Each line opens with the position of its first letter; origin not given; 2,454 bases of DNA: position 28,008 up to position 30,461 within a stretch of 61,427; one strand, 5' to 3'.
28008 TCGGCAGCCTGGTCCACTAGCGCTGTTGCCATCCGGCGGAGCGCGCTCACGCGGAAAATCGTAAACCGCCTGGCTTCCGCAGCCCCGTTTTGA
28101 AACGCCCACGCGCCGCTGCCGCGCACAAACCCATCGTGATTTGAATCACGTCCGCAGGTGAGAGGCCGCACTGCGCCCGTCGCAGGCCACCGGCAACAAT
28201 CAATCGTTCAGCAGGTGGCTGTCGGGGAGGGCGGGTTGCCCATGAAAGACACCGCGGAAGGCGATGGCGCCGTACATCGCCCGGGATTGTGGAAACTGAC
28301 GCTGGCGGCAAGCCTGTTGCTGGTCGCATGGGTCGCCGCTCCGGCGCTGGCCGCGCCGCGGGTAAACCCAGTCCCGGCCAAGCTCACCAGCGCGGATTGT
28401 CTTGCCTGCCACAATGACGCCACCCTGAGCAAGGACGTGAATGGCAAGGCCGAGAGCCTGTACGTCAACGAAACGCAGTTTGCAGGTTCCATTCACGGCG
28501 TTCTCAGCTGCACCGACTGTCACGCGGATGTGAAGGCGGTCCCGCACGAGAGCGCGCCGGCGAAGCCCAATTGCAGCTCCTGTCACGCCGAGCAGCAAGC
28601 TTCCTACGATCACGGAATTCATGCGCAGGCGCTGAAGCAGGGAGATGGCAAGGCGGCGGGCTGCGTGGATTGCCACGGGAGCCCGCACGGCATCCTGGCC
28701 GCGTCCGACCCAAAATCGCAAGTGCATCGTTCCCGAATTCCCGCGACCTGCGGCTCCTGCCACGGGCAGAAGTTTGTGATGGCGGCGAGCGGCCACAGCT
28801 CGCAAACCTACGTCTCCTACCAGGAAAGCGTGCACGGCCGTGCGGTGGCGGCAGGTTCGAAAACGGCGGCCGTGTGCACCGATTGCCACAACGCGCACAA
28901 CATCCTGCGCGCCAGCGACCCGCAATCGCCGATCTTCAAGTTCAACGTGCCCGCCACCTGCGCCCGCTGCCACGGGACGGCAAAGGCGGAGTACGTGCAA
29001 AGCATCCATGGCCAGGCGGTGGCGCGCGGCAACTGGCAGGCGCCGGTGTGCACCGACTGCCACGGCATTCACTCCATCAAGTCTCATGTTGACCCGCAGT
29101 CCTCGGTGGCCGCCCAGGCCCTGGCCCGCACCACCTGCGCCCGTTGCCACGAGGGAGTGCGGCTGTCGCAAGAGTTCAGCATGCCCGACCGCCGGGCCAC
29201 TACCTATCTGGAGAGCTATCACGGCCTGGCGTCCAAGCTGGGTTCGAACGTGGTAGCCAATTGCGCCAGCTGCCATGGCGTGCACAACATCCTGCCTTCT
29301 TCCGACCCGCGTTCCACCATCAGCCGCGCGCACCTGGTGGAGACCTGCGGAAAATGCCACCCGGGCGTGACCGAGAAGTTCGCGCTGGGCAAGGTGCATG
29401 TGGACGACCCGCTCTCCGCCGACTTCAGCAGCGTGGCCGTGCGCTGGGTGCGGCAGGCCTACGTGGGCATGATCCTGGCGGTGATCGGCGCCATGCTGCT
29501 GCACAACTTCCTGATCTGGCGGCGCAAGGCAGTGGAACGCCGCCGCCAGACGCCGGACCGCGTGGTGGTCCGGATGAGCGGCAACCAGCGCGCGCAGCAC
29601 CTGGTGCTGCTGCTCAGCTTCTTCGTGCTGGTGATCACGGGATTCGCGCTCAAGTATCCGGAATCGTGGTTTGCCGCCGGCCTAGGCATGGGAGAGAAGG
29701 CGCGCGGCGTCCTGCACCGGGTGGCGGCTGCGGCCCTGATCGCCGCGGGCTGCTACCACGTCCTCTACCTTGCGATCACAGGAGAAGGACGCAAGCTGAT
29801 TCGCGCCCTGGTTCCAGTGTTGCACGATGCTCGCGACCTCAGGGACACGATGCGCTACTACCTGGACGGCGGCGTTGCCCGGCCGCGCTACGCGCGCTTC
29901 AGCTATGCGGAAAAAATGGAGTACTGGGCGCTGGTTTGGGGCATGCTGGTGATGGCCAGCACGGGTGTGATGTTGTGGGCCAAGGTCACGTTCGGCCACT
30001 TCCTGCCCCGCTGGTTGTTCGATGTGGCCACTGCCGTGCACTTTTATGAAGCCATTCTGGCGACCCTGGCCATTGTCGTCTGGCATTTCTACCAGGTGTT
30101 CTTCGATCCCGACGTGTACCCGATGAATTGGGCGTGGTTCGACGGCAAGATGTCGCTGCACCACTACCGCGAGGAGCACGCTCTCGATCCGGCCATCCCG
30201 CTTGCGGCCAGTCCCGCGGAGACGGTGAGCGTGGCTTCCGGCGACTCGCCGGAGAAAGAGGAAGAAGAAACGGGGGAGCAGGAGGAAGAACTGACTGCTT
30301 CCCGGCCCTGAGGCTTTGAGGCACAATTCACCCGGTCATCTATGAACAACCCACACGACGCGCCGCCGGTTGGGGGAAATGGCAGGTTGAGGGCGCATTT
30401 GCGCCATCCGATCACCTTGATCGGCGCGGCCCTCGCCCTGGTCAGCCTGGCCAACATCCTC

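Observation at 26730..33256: Candidate Crp/Fnr-gated multihaem electron-transfer module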

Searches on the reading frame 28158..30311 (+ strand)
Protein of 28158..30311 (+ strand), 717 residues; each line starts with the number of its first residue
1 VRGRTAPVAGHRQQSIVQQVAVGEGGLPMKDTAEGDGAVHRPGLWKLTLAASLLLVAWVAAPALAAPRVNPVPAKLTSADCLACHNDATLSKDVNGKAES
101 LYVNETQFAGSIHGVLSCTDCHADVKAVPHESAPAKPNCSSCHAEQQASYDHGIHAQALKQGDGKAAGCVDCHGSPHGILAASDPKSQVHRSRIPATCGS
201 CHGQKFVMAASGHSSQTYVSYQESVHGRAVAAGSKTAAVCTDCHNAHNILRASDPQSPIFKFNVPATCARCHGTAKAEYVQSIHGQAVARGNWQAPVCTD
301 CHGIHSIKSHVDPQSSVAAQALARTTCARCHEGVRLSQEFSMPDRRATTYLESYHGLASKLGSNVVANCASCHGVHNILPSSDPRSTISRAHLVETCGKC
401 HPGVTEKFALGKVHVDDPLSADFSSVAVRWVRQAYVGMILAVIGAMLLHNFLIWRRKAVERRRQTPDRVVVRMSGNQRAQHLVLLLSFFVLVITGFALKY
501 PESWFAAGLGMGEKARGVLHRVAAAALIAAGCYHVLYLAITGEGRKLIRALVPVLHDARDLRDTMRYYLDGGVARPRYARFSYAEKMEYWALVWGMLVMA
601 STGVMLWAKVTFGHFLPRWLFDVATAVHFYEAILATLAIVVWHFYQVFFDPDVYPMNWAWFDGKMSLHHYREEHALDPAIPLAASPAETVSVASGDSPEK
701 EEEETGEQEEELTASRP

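Call 4: search_protein_families(library=pfam, proteins=[window:28158-30311:+], max_evalue=0.01)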
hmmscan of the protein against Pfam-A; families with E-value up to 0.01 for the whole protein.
window:28158-30311:+ (717 aa): 8 families
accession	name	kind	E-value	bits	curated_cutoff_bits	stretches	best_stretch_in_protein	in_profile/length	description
PF14522.11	Cytochrome_C7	-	2.3e-18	66.2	24.8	3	77-143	12-66/67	Cytochrome c7 and related cytochrome c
PF14537.11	Cytochrom_c3_2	-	1.2e-12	48.6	25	1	75-143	23-78/79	Cytochrome c3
PF01292.26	Ni_hydr_CYTB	-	6.9e-12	45.9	30.1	2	476-650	5-165/179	Prokaryotic cytochrome b561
PF09699.15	Paired_CXXCH_1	-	1.3e-11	44.4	20.6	1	239-276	8-40/41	Doubled CXXCH motif (Paired_CXXCH_1)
PF14358.11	DUF4405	-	1.2e-05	26.2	26.7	1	481-537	3-64/66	Domain of unknown function (DUF4405)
PF02085.21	Cytochrom_CIII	-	4.4e-05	24.2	22.9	1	101-175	16-84/101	Class III cytochrome C family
PF00684.25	DnaJ_CXXCXGXG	-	0.0002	22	32.7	0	226-276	5-52/65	DnaJ central domain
PF22678.1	Cytochrom_c_NrfB-like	-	0.0007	20.5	27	0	198-279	1-73/89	Cytochrome c-type protein NrfB-like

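Call 6: search_protein_families(library=ncbifam, proteins=[window:28158-30311:+], max_evalue=0.001)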
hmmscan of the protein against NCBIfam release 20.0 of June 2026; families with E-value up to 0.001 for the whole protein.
window:28158-30311:+ (717 aa): 8 families
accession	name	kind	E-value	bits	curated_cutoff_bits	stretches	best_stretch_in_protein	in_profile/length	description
TIGR03508.1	decahem_SO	subfamily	1.2e-12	47.8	192.2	2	211-402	75-249/258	DmsE family decaheme c-type cytochrome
TIGR01583.1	formate-DH-gamm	equivalog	1.2e-09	38.4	115.85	1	471-649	3-171/204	formate dehydrogenase subunit gamma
NF008659.0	PRK11659.1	equivalog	7.8e-09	35.5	184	0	138-176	48-85/188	cytochrome c nitrite reductase pentaheme subunit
TIGR04257.1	nanowire_3heme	domain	3.2e-07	30.4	40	0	367-404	24-61/75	c(7)-type cytochrome triheme domain-containing protein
TIGR02125.1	CytB-hydogenase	equivalog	5.7e-06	26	121.5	1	476-645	6-178/212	Ni/Fe-hydrogenase, b-type cytochrome subunit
TIGR03146.1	cyt_nit_nrfB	equivalog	1.2e-05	25.7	166.6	0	138-175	13-49/145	cytochrome c nitrite reductase pentaheme subunit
NF007558.0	PRK10179.1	equivalog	0.00015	21.5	339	1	468-649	5-175/217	formate dehydrogenase-N subunit gamma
NF007924.0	PRK10639.1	equivalog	0.00087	19.1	341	0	469-662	6-187/211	formate dehydrogenase cytochrome b556 subunit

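Call 16: search_solved_structures(query=window:28242-30311:+, max_evalue=0.01)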
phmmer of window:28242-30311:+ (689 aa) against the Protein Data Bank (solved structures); distinct sequences matched with E-value up to 0.01: 5.
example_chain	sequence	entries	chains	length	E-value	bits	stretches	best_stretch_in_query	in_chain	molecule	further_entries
28pb_A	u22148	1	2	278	1.5e-06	30.2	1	51-175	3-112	Cytochrome c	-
1kqf_C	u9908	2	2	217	0.00039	22.2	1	439-622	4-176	FORMATE DEHYDROGENASE, NITRATE-INDUCIBLE, CYTOCHROME B556(FDN) SUBUNIT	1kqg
2ozy_A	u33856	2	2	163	0.00066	21.4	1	136-287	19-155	Cytochrome c-type protein nrfB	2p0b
6qyc_A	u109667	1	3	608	0.0032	19.2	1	83-190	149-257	Decaheme c-type cytochrome, OmcA/MtrC family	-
6r2q_C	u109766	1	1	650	0.0035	19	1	83-190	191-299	Decaheme c-type cytochrome, OmcA/MtrC family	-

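Call 17: find_homologous_proteins(query=window:28242-30311:+)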
Query window:28242-30311:+ (689 aa): 7995 proteins with E <= 0.001 among 8000 candidates; the best 120 are listed.
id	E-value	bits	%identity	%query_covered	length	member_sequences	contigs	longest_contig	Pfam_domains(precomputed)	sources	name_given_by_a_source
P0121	0.0e+0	1593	99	100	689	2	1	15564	PF14358.12,PF09699.16,PF14537.12,PF01292.27,PF14522.12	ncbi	-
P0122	0.0e+0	1250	79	98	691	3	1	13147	PF09699.16,PF14537.12,PF01292.27,PF14522.12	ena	-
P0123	0.0e+0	1160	75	93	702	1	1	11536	PF09699.16,PF14537.12,PF01292.27,PF03264.20,PF02085.22,PF00684.26,PF14522.12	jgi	jgi:cytochrome b subunit of formate dehydrogenase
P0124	0.0e+0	1055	68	93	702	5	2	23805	PF09699.16,PF14537.12,PF22678.2,PF01292.27,PF14522.12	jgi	jgi:cytochrome b subunit of formate dehydrogenase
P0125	0.0e+0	1048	66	98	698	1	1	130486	PF14358.12,PF09699.16,PF14537.12,PF01292.27,PF03264.20,PF14522.12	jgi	jgi:cytochrome b subunit of formate dehydrogenase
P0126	0.0e+0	1040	68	92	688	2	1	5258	PF09699.16,PF14537.12,PF22678.2,PF01292.27,PF00684.26,PF14522.12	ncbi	-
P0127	0.0e+0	1040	67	97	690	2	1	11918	PF09699.16,PF14537.12,PF22678.2,PF01292.27,PF02085.22,PF14522.12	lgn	-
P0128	0.0e+0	1040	71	89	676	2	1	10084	PF09699.16,PF14537.12,PF22678.2,PF01292.27,PF02085.22,PF00684.26,PF14522.12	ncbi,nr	ncbi:MAG TPA: cytochrome b/b6 domain-containing protein, partial [Terriglobales bacterium]|nr:cytoch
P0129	0.0e+0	1040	67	96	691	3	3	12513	PF09699.16,PF14537.12,PF22678.2,PF01292.27,PF03264.20,PF00684.26,PF14522.12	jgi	jgi:cytochrome b subunit of formate dehydrogenase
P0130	0.0e+0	1039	67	94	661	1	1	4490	PF09699.16,PF14537.12,PF22678.2,PF01292.27,PF02085.22,PF14522.12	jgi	jgi:cytochrome b subunit of formate dehydrogenase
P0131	0.0e+0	1038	66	95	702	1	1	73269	PF14358.12,PF09699.16,PF14537.12,PF22678.2,PF01292.27,PF03264.20,PF14522.12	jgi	jgi:cytochrome b subunit of formate dehydrogenase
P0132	0.0e+0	1037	66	98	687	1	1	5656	PF14358.12,PF09699.16,PF14537.12,PF22678.2,PF01292.27,PF02085.22,PF00684.26,PF14522.12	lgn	-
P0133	0.0e+0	1037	67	98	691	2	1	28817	PF09699.16,PF14537.12,PF22678.2,PF01292.27,PF02085.22,PF14522.12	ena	-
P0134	0.0e+0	1036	67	93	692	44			PF09699.16,PF14537.12,PF22678.2,PF01292.27,PF14522.12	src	-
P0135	0.0e+0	1036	65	99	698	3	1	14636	PF14358.12,PF09699.16,PF14537.12,PF22678.2,PF01292.27,PF03264.20,PF14522.12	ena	-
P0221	0.0e+0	1012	68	92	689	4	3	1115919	PF09699.16,PF14537.12,PF22678.2,PF01292.27,PF03264.20,PF00684.26,PF14522.12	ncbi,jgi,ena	-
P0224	0.0e+0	1012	65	96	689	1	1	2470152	PF14358.12,PF09699.16,PF14537.12,PF22678.2,PF01292.27,PF14522.12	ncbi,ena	-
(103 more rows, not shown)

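Call 18: find_encoding_contigs(protein=P0221, flank=10000, max_places=3)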
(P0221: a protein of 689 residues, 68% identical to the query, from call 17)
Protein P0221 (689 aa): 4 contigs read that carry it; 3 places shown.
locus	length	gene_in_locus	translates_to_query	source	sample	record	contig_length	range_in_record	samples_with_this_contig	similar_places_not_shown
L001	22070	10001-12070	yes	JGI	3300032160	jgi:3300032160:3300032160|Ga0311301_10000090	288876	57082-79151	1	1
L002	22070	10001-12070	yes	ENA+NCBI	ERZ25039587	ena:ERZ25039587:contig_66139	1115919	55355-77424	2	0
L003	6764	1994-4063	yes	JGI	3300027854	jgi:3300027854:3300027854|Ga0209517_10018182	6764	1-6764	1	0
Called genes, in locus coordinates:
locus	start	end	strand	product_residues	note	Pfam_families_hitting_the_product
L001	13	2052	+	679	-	PF07715:Plug, PF00593:TonB_dep_Rec_b-barrel, PF14905:OMP_b-brl_3 (weak)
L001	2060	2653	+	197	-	PF13689:DUF4154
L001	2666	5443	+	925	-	PF17152:CHASE8, PF00512:HisKA, PF02518:HATPase_c, PF00072:Response_reg, PF01627:Hpt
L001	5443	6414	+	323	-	PF00072:Response_reg, PF00990:GGDEF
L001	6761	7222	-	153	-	PF01161:PBP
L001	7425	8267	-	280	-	PF03544:TonB_C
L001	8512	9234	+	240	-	PF00027:cNMP_binding, PF13545:HTH_Crp_2, PF00325:Crp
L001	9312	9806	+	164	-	PF00027:cNMP_binding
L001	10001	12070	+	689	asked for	PF00684:DnaJ_CXXCXGXG (faint), PF03264:Cytochrom_NNT (faint), PF09699:Paired_CXXCH_1 (faint), PF14522:Cytochrome_C7 (faint), PF14537:Cytochrom_c3_2 (faint), PF22678:Cytochrom_c_NrfB-like (faint), PF01292:Ni_hydr_CYTB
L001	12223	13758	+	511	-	PF03264:Cytochrom_NNT, PF14522:Cytochrome_C7 (faint)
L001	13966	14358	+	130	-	-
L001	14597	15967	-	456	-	PF09699:Paired_CXXCH_1 (faint), PF14522:Cytochrome_C7 (weak), PF14537:Cytochrom_c3_2 (weak)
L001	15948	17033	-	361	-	PF00033:Cytochrome_B, PF13631:Cytochrom_B_N_2, PF00032:Cytochrom_B_C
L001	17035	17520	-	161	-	PF00355:Rieske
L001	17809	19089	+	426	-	PF13353:Fer4_12 (weak), PF04055:Radical_SAM, PF13186:SPASM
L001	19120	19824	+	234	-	PF00027:cNMP_binding, PF13545:HTH_Crp_2, PF00325:Crp (weak)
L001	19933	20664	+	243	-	PF04405:ScdA_N, PF01814:Hemerythrin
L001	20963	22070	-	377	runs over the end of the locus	-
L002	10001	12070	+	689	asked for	PF00684:DnaJ_CXXCXGXG (faint), PF03264:Cytochrom_NNT (faint), PF09699:Paired_CXXCH_1 (faint), PF14522:Cytochrome_C7 (faint), PF14537:Cytochrom_c3_2 (faint), PF22678:Cytochrom_c_NrfB-like (faint), PF01292:Ni_hydr_CYTB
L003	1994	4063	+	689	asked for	PF00684:DnaJ_CXXCXGXG (faint), PF03264:Cytochrom_NNT (faint), PF09699:Paired_CXXCH_1 (faint), PF14522:Cytochrome_C7 (faint), PF14537:Cytochrom_c3_2 (faint), PF22678:Cytochrom_c_NrfB-like (faint), PF01292:Ni_hydr_CYTB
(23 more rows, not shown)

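Call 20: find_encoding_contigs(protein=P0224, flank=10000, max_places=2)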
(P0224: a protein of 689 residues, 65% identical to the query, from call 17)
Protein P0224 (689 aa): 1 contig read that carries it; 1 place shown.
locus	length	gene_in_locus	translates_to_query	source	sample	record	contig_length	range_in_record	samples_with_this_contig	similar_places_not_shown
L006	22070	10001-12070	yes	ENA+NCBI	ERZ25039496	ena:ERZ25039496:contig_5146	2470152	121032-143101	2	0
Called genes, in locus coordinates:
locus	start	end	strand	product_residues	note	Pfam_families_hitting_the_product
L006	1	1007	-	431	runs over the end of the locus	PF01938:TRAM (weak), PF05958:tRNA_U5-meth_tr, PF02475:TRM5-TYW2_MTfase (weak)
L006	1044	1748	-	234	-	-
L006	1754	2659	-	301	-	PF03309:Pan_kinase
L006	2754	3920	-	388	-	PF08279:HTH_11 (weak), PF03099:BPL_LplA_LipB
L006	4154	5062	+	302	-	PF00989:PAS, PF13188:PAS_8 (weak), PF08448:PAS_4, PF13426:PAS_9, PF00990:GGDEF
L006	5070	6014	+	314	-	PF20560:MotA_N, PF01618:MotA_ExbB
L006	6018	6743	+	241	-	PF13677:MotB_plug, PF00691:OmpA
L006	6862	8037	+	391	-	PF05222:AlaDh_PNT_N, PF01262:AlaDh_PNT_C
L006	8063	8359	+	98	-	PF12769:PNTB_4TM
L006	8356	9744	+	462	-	PF02233:PNTB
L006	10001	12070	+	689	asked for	PF09699:Paired_CXXCH_1 (faint), PF14522:Cytochrome_C7 (faint), PF14537:Cytochrom_c3_2 (faint), PF22678:Cytochrom_c_NrfB-like (faint), PF14358:DUF4405 (faint), PF01292:Ni_hydr_CYTB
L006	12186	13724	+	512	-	PF03264:Cytochrom_NNT, PF14522:Cytochrome_C7 (faint), PF14537:Cytochrom_c3_2 (weak)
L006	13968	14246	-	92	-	PF10387:DUF2442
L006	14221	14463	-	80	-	PF13711:DUF4160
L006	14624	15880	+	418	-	PF13353:Fer4_12 (weak), PF04055:Radical_SAM, PF13186:SPASM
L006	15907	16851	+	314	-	PF14256:YwiC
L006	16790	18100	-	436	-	PF11925:DUF3443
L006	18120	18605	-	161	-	PF11005:DUF2844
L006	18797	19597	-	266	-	-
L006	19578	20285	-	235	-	PF05552:MS_channel_1st_1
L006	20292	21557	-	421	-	PF00535:Glycos_transf_2 (weak)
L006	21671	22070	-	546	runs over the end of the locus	PF00128:Alpha-amylase, PF16657:Malt_amylase_C, PF23915:SusG_C (weak)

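Call 27: search_protein_families(library=ncbifam, proteins=[L001:17809-19089:+, L006:14624-15880:+, L001:9312-9806:+, L001:19120-19824:+, L001:13966-14358:+], max_evalue=0.00001)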
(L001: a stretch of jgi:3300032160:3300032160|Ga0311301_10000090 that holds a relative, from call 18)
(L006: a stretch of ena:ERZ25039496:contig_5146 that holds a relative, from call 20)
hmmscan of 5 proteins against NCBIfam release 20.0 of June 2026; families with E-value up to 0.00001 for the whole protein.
L001:17809-19089:+ (426 aa): 66 families (the best 25 are shown)
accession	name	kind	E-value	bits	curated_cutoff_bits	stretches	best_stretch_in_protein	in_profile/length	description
TIGR04545.1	rSAM_ahbD_hemeb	equivalog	1.6e-144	481.5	500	2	21-281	1-263/339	heme b synthase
TIGR04053.2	TIGR04053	equivalog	8.1e-109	364.2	395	2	16-259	4-247/366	TIGR04053 family radical SAM/SPASM domain-containing protein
TIGR04055.1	rSAM_NirJ2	equivalog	5.8e-94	315.3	500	2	21-256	1-234/326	putative heme d1 biosynthesis radical SAM protein NirJ2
TIGR04054.1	rSAM_NirJ1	equivalog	3.4e-62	210.3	650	2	6-219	22-233/387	putative heme d1 biosynthesis radical SAM protein NirJ1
TIGR04546.1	rSAM_ahbC_deAc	equivalog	2.4e-61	207.7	650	2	17-210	36-228/390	12,18-didecarboxysiroheme deacetylase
TIGR04051.1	rSAM_NirJ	equivalog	1.4e-59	201.8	515.45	2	21-202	3-183/354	heme d1 biosynthesis radical SAM protein NirJ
TIGR04347.1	pseudo_SAM_Halo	equivalog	3.9e-55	187.7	525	2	4-205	22-222/390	TIGR04347 family pseudo-SAM/SPASM protein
TIGR03962.1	mycofact_rSAM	equivalog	1.1e-50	172.7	265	2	15-224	7-214/339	mycofactocin radical SAM maturase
TIGR04303.1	GeoRSP_rSAM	equivalog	1.6e-47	162.7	400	2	19-217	4-199/325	GeoRSP system radical SAM/SPASM protein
TIGR04251.1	SCM_rSAM_ScmF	equivalog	4.6e-43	148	400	1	22-205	6-192/353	SynChlorMet cassette radical SAM/SPASM protein ScmF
NF050035.1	rSAM_WgK_link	exception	1.4e-42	146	650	2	17-203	6-192/367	radical SAM/SPASM peptide maturase WgkB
NF045574.1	sacti_mat_StsB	exception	1.4e-41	142.8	625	1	16-192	92-266/466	StsB family radical SAM/SPASM domain sactipeptide maturase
TIGR02109.1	PQQ_syn_pqqE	equivalog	9.4e-40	136.6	381.35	2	18-190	5-177/358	pyrroloquinoline quinone biosynthesis protein PqqE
TIGR03913.1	rad_SAM_trio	equivalog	9e-38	129.8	591.75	2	19-216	18-212/477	GDL motif peptide-associated radical SAM/SPASM maturase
TIGR04103.1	rSAM_nif11_3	equivalog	6.7e-36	123.8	725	1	21-213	6-195/412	nif11-class peptide radical SAM maturase 3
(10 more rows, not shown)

L006:14624-15880:+ (418 aa): 68 families (the best 25 are shown)
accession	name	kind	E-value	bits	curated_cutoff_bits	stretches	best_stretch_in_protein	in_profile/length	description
TIGR04545.1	rSAM_ahbD_hemeb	equivalog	7.7e-141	469.4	500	2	19-256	1-237/339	heme b synthase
TIGR04053.2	TIGR04053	equivalog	1.7e-107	359.9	395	2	13-256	3-246/366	TIGR04053 family radical SAM/SPASM domain-containing protein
TIGR04055.1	rSAM_NirJ2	equivalog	3e-93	312.9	500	2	19-249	1-229/326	putative heme d1 biosynthesis radical SAM protein NirJ2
TIGR04546.1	rSAM_ahbC_deAc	equivalog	1.3e-62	211.8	650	2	12-208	34-228/390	12,18-didecarboxysiroheme deacetylase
TIGR04051.1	rSAM_NirJ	equivalog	2.7e-60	204.2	515.45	2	19-199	3-182/354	heme d1 biosynthesis radical SAM protein NirJ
TIGR04054.1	rSAM_NirJ1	equivalog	2.9e-60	203.9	650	2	12-226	30-242/387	putative heme d1 biosynthesis radical SAM protein NirJ1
TIGR04347.1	pseudo_SAM_Halo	equivalog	1.3e-56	192.5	525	2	14-204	35-223/390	TIGR04347 family pseudo-SAM/SPASM protein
TIGR03962.1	mycofact_rSAM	equivalog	6.5e-49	166.9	265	2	18-222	12-214/339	mycofactocin radical SAM maturase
TIGR04303.1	GeoRSP_rSAM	equivalog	9.3e-47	160.2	400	2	17-215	4-199/325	GeoRSP system radical SAM/SPASM protein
NF050035.1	rSAM_WgK_link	exception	9.2e-42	143.3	650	2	15-201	6-192/367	radical SAM/SPASM peptide maturase WgkB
TIGR04251.1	SCM_rSAM_ScmF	equivalog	1.9e-41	142.6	400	1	19-203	5-192/353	SynChlorMet cassette radical SAM/SPASM protein ScmF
NF045574.1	sacti_mat_StsB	exception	6.7e-40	137.3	625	1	18-189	96-265/466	StsB family radical SAM/SPASM domain sactipeptide maturase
TIGR03913.1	rad_SAM_trio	equivalog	7.7e-40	136.7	591.75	2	14-210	15-209/477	GDL motif peptide-associated radical SAM/SPASM maturase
TIGR02109.1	PQQ_syn_pqqE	equivalog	7.8e-38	130.3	381.35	2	16-188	5-177/358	pyrroloquinoline quinone biosynthesis protein PqqE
TIGR04103.1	rSAM_nif11_3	equivalog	5.6e-37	127.3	725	1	18-210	5-194/412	nif11-class peptide radical SAM maturase 3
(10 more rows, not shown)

L001:9312-9806:+ (164 aa): 4 families
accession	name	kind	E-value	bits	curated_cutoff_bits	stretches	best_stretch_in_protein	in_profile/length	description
NF006901.0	PRK09392.1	equivalog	1.2e-10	41.1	211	1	19-140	14-134/236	transcriptional activator FtrB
NF050806.1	TransRegFixKCaul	equivalog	8.5e-10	38.2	300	1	35-160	23-144/215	transcriptional regulator FixK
NF052518.1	TransRegLdrP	equivalog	2.7e-07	30.8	300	1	40-156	4-115/195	transcriptional regulator LdrP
NF010499.0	PRK13918.1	equivalog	1.3e-06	28.1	274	1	33-151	11-120/205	CRP/FNR family transcriptional regulator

L001:19120-19824:+ (234 aa): 14 families
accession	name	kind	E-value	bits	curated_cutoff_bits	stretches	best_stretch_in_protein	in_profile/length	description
NF008732.0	PRK11753.1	equivalog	2.3e-22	79.5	266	1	22-221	12-211/214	cAMP-activated global transcriptional regulator CRP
NF006901.0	PRK09392.1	equivalog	2.9e-22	79.1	211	1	7-227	4-218/236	transcriptional activator FtrB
NF050806.1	TransRegFixKCaul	equivalog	8.1e-20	71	300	1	29-228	19-212/215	transcriptional regulator FixK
NF045989.1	TransRegFnrLRhodb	equivalog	2.8e-18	66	300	1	12-229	15-234/245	transcriptional regulator FnrL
NF008365.0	PRK11161.1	subfamily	8.3e-18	64.6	228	1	10-227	23-240/250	fumarate/nitrate reduction transcriptional regulator Fnr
NF053664.1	TransRegPtrACyano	equivalog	7.1e-17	61.4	300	1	54-223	30-193/196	Crp/Fnr family transcriptional regulator PtrA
NF052518.1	TransRegLdrP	equivalog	1.6e-13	51.2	300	1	42-231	8-189/195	transcriptional regulator LdrP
NF050815.1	TransActFtrBCaul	equivalog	1e-12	47.9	300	1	14-232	13-224/251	transcriptional activator FtrB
NF058543.1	ActPatMycb56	equivalog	1.6e-11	43.6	460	1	16-143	2-127/317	acetyltransferase Pat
NF041163.2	encap_f2b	equivalog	2.3e-11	43.5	400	1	9-131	70-194/450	family 2B encapsulin nanocompartment shell protein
TIGR03697.1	NtcA_cyano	equivalog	1e-10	41.7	244.95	1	41-223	1-185/193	global nitrogen regulator NtcA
NF010499.0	PRK13918.1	equivalog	3.2e-10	39.8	274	1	37-227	16-198/205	CRP/FNR family transcriptional regulator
NF007707.0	PRK10402.1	subfamily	2.2e-09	37.3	180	1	36-166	34-164/226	transcriptional regulator YeiL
TIGR03896.1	cyc_nuc_ocin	subfamily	3.2e-08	33.3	161.05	1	13-134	140-262/317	bacteriocin-type transport-associated protein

L001:13966-14358:+ (130 aa): 0 families
